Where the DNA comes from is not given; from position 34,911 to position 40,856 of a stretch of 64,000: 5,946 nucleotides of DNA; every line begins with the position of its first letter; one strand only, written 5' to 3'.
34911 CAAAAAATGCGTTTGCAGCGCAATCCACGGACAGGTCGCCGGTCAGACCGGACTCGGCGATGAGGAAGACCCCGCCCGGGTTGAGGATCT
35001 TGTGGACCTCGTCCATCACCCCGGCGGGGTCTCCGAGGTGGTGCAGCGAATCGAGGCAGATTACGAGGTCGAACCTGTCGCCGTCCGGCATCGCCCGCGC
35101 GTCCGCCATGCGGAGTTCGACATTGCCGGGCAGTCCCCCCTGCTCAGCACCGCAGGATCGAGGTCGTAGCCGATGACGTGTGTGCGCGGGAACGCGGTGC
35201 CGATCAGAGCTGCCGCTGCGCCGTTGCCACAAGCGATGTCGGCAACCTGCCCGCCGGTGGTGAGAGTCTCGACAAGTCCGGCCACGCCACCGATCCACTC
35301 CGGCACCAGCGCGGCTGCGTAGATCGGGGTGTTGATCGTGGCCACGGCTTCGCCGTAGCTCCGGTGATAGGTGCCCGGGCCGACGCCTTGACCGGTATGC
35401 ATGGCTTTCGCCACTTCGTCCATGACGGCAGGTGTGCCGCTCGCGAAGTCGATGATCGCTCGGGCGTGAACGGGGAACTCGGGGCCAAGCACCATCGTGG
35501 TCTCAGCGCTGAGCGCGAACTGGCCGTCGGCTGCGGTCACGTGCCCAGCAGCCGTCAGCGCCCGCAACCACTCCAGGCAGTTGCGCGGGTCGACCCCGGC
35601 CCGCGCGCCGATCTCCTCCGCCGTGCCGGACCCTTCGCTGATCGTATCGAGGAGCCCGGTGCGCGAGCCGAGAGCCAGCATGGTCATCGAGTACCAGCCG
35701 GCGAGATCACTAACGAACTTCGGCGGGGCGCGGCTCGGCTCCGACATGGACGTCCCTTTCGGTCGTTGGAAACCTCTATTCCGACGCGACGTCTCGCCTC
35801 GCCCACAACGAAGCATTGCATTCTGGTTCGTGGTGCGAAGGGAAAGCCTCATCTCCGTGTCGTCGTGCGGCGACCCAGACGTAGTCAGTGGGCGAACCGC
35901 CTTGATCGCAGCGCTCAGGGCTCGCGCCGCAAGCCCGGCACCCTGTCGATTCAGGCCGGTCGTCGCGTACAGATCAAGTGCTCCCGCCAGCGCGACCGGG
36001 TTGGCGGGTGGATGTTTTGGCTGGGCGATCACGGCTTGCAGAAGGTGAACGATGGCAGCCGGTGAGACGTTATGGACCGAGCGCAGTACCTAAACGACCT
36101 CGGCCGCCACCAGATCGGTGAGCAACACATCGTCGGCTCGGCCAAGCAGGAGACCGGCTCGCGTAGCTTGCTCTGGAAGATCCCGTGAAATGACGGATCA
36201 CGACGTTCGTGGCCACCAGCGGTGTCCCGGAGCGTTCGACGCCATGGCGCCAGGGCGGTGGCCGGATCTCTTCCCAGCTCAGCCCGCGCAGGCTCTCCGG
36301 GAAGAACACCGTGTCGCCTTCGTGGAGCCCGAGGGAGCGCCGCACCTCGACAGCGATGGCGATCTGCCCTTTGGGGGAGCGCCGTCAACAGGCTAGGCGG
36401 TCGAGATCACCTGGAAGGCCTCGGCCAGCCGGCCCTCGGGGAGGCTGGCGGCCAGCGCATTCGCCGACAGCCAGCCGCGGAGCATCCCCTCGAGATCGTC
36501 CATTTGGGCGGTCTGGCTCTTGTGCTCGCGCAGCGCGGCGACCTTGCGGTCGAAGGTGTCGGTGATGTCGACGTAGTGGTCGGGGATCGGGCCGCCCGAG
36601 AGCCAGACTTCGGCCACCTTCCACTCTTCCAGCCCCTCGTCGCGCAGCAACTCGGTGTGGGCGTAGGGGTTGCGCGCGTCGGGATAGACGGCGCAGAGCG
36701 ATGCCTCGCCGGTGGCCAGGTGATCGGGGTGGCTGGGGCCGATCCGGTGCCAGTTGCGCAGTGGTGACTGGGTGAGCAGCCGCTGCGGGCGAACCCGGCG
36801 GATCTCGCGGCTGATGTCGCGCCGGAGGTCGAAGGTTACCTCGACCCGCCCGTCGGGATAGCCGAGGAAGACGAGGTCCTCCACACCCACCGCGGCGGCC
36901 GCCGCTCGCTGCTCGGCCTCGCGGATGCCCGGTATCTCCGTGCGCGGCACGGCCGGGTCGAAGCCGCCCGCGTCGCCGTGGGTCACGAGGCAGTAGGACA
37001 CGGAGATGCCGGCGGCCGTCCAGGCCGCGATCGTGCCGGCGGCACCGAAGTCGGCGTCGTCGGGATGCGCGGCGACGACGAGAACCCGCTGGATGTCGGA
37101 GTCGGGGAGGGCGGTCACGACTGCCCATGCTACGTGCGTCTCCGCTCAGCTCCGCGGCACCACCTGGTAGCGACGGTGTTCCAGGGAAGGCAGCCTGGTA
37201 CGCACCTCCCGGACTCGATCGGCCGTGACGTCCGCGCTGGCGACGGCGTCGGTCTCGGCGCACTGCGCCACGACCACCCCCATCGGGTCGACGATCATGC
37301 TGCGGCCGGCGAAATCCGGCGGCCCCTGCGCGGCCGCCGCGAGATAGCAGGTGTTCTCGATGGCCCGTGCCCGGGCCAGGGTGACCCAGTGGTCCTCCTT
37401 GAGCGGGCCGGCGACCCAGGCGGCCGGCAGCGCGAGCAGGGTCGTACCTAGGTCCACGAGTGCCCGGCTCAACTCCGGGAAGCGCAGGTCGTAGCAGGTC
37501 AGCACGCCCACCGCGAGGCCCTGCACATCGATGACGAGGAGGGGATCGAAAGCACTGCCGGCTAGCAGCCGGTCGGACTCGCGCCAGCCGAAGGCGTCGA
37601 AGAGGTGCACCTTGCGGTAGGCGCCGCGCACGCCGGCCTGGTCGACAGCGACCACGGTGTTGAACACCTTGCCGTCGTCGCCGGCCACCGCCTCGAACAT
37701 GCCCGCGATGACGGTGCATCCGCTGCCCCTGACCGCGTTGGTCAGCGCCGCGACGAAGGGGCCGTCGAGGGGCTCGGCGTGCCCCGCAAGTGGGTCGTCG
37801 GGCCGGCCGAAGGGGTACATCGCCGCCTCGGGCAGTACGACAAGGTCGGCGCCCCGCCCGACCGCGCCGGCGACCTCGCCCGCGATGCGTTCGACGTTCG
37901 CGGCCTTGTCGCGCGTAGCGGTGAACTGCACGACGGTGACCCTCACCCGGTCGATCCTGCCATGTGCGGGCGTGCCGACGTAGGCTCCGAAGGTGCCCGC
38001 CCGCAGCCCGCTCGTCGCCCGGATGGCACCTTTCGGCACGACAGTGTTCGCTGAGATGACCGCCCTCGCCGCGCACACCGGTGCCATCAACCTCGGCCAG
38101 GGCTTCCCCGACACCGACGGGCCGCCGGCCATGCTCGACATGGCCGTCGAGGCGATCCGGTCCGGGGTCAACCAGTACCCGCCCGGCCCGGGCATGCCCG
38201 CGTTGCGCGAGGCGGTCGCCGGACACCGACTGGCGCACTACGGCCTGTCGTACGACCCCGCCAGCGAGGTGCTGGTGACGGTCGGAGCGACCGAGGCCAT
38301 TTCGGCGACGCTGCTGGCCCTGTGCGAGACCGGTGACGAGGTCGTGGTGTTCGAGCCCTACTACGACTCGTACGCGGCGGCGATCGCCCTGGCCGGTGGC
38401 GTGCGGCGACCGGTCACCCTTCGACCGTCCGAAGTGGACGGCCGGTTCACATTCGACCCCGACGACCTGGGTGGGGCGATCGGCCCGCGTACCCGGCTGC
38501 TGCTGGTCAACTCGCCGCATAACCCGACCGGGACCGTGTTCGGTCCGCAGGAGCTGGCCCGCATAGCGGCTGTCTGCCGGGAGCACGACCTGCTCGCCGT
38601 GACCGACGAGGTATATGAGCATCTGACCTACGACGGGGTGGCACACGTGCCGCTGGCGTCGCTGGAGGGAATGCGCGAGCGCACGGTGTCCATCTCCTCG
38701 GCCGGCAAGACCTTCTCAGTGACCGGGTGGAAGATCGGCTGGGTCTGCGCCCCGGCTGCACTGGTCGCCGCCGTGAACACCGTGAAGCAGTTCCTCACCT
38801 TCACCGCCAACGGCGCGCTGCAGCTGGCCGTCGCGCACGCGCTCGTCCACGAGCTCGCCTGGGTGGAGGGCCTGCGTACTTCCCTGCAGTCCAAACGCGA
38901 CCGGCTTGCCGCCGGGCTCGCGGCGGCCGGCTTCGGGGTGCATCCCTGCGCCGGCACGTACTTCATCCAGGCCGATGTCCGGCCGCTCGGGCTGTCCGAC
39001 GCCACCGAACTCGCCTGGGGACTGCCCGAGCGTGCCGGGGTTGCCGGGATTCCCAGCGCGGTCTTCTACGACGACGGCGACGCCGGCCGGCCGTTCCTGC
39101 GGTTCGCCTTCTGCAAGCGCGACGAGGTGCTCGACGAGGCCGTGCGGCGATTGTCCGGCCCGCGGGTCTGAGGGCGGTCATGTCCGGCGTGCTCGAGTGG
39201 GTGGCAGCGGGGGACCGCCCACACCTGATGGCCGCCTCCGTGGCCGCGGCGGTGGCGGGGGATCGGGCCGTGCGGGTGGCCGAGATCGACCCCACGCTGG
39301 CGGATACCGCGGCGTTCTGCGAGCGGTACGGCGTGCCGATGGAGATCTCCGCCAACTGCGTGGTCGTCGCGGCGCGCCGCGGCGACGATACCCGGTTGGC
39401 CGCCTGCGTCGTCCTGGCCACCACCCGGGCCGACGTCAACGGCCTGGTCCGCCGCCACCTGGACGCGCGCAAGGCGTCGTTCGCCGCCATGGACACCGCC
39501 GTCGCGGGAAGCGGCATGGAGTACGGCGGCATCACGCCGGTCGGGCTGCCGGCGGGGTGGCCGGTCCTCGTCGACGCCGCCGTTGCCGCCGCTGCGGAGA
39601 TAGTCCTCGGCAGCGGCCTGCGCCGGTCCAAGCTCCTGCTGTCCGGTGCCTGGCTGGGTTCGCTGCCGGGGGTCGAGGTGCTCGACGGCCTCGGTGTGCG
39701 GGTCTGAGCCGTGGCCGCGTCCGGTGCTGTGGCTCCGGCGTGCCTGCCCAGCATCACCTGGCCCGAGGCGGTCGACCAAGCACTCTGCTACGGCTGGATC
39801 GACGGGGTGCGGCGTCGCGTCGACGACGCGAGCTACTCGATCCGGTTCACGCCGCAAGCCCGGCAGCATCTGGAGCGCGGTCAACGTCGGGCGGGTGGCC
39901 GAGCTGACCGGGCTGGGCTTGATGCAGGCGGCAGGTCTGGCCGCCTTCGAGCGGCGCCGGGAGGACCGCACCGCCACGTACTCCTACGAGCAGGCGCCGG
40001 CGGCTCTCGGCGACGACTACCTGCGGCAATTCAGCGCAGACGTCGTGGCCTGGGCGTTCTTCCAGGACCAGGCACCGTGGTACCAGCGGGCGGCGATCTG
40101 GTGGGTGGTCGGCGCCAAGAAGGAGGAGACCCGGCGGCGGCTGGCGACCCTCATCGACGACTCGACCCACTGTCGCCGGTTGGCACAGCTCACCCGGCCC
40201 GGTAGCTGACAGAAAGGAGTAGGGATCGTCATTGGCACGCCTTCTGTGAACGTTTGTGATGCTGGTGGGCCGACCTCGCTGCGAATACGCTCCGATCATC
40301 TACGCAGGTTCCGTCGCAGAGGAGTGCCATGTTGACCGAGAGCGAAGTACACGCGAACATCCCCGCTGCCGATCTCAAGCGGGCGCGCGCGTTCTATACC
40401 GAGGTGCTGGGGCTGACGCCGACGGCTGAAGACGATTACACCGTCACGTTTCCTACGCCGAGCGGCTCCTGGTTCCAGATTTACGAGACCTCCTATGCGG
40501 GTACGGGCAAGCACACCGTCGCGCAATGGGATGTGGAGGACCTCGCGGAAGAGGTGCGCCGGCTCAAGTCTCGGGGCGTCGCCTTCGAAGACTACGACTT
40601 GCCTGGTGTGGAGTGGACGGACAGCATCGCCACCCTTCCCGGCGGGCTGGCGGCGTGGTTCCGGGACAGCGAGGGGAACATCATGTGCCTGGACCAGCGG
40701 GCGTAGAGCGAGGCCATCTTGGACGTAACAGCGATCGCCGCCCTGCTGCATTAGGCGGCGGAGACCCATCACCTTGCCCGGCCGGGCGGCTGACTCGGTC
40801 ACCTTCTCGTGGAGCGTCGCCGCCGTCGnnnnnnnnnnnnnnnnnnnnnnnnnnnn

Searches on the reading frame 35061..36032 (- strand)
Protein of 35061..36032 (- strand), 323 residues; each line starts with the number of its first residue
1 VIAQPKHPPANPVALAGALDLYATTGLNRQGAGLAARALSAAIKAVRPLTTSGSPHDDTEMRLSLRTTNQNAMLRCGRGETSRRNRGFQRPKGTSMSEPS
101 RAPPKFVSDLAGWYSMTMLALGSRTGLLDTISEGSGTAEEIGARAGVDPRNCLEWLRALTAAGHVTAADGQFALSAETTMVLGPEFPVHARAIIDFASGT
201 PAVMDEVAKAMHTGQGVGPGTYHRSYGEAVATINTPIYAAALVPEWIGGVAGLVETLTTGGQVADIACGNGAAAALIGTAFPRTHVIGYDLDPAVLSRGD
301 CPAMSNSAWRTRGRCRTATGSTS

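Call 47: search_protein_families(library=pfam, proteins=[window:35061-36032:-], max_evalue=0.0001)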
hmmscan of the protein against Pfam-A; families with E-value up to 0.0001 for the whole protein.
window:35061-36032:- (323 aa): 1 family
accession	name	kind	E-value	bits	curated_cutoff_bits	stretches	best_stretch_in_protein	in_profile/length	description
PF21320.3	HTH_65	-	7.7e-08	32.9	24.1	1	118-182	6-73/75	Rv2258c-like winged HTH domain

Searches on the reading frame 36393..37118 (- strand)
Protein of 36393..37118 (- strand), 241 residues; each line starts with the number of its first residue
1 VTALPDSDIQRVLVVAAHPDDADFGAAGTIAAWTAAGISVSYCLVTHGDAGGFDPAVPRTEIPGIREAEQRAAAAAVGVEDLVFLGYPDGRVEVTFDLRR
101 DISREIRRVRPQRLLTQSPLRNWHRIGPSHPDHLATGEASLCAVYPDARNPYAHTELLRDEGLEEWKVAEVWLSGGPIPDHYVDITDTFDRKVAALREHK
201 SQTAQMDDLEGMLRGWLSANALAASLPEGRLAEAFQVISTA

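Call 47: search_protein_families(library=pfam, proteins=[window:36393-37118:-], max_evalue=0.0001)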
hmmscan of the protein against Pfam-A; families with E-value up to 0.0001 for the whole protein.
window:36393-37118:- (241 aa): 1 family
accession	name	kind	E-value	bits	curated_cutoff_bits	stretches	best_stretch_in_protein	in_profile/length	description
PF02585.22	PIG-L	-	3.8e-27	95.8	28.2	1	13-141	1-126/129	GlcNAc-PI de-N-acetylase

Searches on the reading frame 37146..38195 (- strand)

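Call 47: search_protein_families(library=pfam, proteins=[window:37146-38195:-], max_evalue=0.0001)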
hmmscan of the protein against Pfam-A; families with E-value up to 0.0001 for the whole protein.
window:37146-38195:- (349 aa): 1 family
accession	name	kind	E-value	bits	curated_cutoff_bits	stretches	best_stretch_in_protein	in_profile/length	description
PF00795.27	CN_hydrolase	-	1.3e-47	162.7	23.2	1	85-332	1-255/256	Carbon-nitrogen hydrolase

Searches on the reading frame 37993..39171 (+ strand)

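Call 48: search_protein_families(library=pfam, proteins=[window:37993-39171:+], max_evalue=0.0001)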
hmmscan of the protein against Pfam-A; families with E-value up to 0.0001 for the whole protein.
window:37993-39171:+ (392 aa): 3 families
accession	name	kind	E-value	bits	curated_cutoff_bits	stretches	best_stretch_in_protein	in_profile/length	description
PF00155.27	Aminotran_1_2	-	7.9e-62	210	19.7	1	31-387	3-361/361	Aminotransferase class I and II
PF00266.25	Aminotran_5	-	1.4e-08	34.6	21.5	1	89-207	60-177/371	Aminotransferase class-V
PF01053.26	Cys_Met_Meta_PP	-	1.7e-06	27.3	27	1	93-207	70-175/381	Cys/Met metabolism PLP-dependent enzyme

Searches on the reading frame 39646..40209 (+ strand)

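Call 48: search_protein_families(library=pfam, proteins=[window:39646-40209:+], max_evalue=0.0001)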
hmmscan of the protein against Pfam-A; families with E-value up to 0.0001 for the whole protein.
window:39646-40209:+ (187 aa): 1 family
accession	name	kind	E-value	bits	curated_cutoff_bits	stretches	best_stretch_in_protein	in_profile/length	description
PF13376.11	OmdA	-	3.1e-11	43.5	25.6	1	123-171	6-55/60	Bacteriocin-protection, YdeI or OmpD-Associated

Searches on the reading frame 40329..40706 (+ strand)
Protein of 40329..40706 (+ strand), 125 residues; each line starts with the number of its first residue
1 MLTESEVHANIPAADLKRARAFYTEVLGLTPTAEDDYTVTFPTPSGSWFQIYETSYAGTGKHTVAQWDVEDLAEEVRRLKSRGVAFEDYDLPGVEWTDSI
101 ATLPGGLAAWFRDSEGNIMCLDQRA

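Call 48: search_protein_families(library=pfam, proteins=[window:40329-40706:+], max_evalue=0.0001)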
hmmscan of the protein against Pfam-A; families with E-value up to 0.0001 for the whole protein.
window:40329-40706:+ (125 aa): 2 families
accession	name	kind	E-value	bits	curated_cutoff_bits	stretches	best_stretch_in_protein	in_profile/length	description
PF00903.31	Glyoxalase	-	1.5e-09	38.8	20.6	1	8-117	4-117/121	Glyoxalase/Bleomycin resistance protein/Dioxygenase superfamily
PF22677.2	Ble-like_N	-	8.1e-07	29.1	24.5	1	7-30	3-26/41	Bleomycin resistance protein-like N-terminal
